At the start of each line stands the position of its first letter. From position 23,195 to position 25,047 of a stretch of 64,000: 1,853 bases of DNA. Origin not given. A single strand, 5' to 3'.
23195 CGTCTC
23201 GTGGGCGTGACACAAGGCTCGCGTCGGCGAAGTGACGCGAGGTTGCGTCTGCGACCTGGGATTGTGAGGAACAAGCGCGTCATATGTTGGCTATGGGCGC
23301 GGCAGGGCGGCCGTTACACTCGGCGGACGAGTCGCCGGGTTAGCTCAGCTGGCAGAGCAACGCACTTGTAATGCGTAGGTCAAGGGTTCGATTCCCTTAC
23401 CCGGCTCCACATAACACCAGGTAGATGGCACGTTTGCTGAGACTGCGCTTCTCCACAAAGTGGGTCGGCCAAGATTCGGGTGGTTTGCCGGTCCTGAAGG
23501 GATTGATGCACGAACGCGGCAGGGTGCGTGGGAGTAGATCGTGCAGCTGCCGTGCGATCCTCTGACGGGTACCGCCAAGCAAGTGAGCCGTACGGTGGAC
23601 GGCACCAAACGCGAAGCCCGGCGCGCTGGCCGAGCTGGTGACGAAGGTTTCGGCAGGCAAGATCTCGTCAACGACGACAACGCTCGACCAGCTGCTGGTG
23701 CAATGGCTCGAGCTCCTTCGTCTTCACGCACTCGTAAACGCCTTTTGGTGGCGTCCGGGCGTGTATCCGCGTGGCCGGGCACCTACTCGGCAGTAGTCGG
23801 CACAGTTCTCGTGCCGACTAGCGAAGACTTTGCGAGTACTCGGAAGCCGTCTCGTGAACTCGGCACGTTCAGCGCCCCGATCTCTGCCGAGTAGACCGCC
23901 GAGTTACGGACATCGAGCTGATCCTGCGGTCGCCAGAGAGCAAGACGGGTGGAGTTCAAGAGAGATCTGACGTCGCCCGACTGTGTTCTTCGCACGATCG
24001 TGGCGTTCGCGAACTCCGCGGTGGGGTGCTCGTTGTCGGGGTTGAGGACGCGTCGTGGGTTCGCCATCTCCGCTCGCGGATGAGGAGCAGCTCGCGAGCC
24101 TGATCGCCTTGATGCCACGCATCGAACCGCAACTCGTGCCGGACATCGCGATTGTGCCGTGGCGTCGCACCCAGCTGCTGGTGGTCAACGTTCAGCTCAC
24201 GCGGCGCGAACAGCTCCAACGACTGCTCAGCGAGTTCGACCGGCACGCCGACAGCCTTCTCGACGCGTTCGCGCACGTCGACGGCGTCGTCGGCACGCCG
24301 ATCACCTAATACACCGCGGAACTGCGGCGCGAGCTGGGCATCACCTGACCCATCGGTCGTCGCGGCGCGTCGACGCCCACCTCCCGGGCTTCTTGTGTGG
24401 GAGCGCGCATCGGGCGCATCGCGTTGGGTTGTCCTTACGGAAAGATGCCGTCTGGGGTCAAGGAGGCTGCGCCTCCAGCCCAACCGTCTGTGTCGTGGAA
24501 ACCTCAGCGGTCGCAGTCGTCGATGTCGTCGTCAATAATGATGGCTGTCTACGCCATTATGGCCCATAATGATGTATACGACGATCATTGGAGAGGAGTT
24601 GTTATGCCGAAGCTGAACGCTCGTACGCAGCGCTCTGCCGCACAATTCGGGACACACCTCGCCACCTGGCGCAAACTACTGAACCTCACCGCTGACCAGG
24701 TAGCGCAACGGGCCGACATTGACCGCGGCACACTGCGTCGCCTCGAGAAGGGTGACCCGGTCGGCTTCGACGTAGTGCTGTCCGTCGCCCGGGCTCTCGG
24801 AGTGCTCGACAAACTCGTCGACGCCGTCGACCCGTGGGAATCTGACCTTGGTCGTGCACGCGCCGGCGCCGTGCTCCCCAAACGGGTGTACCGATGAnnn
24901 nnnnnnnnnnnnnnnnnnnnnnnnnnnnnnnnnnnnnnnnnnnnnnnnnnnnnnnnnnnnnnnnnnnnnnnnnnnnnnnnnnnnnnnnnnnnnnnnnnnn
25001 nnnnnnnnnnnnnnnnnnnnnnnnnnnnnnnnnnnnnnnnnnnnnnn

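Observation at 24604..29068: hipBA followed by a large SEC-C-motif protein: possible three-component kinase module in a tRNA-linked island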

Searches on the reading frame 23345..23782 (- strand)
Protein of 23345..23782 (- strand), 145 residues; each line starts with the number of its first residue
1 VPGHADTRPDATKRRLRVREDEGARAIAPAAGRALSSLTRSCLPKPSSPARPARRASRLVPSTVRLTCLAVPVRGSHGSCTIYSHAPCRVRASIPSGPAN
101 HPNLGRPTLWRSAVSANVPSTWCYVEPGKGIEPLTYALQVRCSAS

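Call 39: search_protein_families(library=pfam, proteins=[window:23345-23782:-], max_evalue=1)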
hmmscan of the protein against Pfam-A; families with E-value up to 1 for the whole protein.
window:23345-23782:- (145 aa): 0 families
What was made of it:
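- Checked: No ORF in 23345-24483 hits Pfam (call 39).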

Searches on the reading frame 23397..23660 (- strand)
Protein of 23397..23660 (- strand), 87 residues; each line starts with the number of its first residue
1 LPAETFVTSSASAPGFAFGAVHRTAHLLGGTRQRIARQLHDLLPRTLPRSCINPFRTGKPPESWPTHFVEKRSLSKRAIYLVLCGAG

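Call 39: search_protein_families(library=pfam, proteins=[window:23397-23660:-], max_evalue=1)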
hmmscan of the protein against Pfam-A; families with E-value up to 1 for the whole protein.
window:23397-23660:- (87 aa): 1 family
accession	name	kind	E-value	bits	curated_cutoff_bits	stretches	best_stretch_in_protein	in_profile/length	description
PF07730.19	HisKA_3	-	0.098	13.7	24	1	32-45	2-15/68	Histidine kinase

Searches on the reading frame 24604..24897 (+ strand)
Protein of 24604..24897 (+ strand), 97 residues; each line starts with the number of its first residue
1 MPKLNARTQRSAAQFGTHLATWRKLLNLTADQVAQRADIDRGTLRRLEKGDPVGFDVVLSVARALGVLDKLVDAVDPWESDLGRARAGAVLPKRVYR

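Call 3: search_protein_families(library=pfam, proteins=[window:24604-24897:+], max_evalue=0.01)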
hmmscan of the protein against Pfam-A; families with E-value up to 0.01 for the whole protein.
window:24604-24897:+ (97 aa): 5 families
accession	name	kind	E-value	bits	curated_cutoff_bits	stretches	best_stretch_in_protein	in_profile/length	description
PF13560.12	HTH_31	-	5.8e-10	39.8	27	1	14-74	1-63/64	Helix-turn-helix domain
PF01381.28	HTH_3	-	1.3e-08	35.1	23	1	20-67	2-50/55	Helix-turn-helix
PF13443.12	HTH_26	-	0.00025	21.7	22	1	27-67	10-52/63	Cro/C1-type HTH DNA-binding domain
PF13413.12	HTH_25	-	0.0016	18.7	24.6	1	19-53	2-36/62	Helix-turn-helix domain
PF12844.13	HTH_19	-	0.0026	18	30.2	1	22-68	7-54/64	Helix-turn-helix domain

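Call 5: search_protein_families(library=ncbifam, proteins=[window:24604-24897:+], max_evalue=0.1)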
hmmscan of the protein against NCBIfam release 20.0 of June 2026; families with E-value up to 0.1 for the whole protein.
window:24604-24897:+ (97 aa): 3 families
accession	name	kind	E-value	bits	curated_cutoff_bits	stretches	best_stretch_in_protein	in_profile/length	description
TIGR03070.1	couple_hipB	subfamily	2.9e-06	27.1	71.65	1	14-67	2-56/58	type II toxin-antitoxin system Y4mF family antitoxin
NF041951.1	phage_RstR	subfamily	0.00033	20.9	80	1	14-72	2-62/108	RstR family transcriptional repressor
NF006015.0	PRK08154.1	subfamily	0.0031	16.7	204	1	5-82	21-100/314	anaerobic benzoate catabolism transcriptional regulator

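Call 6: search_protein_families(library=padloc, proteins=[window:24604-24897:+], max_evalue=0.1)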
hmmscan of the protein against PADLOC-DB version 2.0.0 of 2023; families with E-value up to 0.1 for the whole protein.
window:24604-24897:+ (97 aa): 7 families
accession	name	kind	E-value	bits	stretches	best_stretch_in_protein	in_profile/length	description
PDLC04142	capH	-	0.00017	20.6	1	13-74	5-68/103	capH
PDLC02926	HTH_VI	-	0.00086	17.5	1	15-51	2-38/92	-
PDLC04133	mad1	-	0.0057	14.9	1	28-49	6-27/60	mads_1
PDLC03953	RmrA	-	0.0081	13.4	1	12-66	3-58/373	-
PDLC03943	RmrA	-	0.014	12.5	1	16-72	4-61/370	-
PDLC03665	Control_protein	-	0.015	13.5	1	14-69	8-65/77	control protein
PDLC03946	RmrA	-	0.05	10.3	1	19-66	7-55/357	-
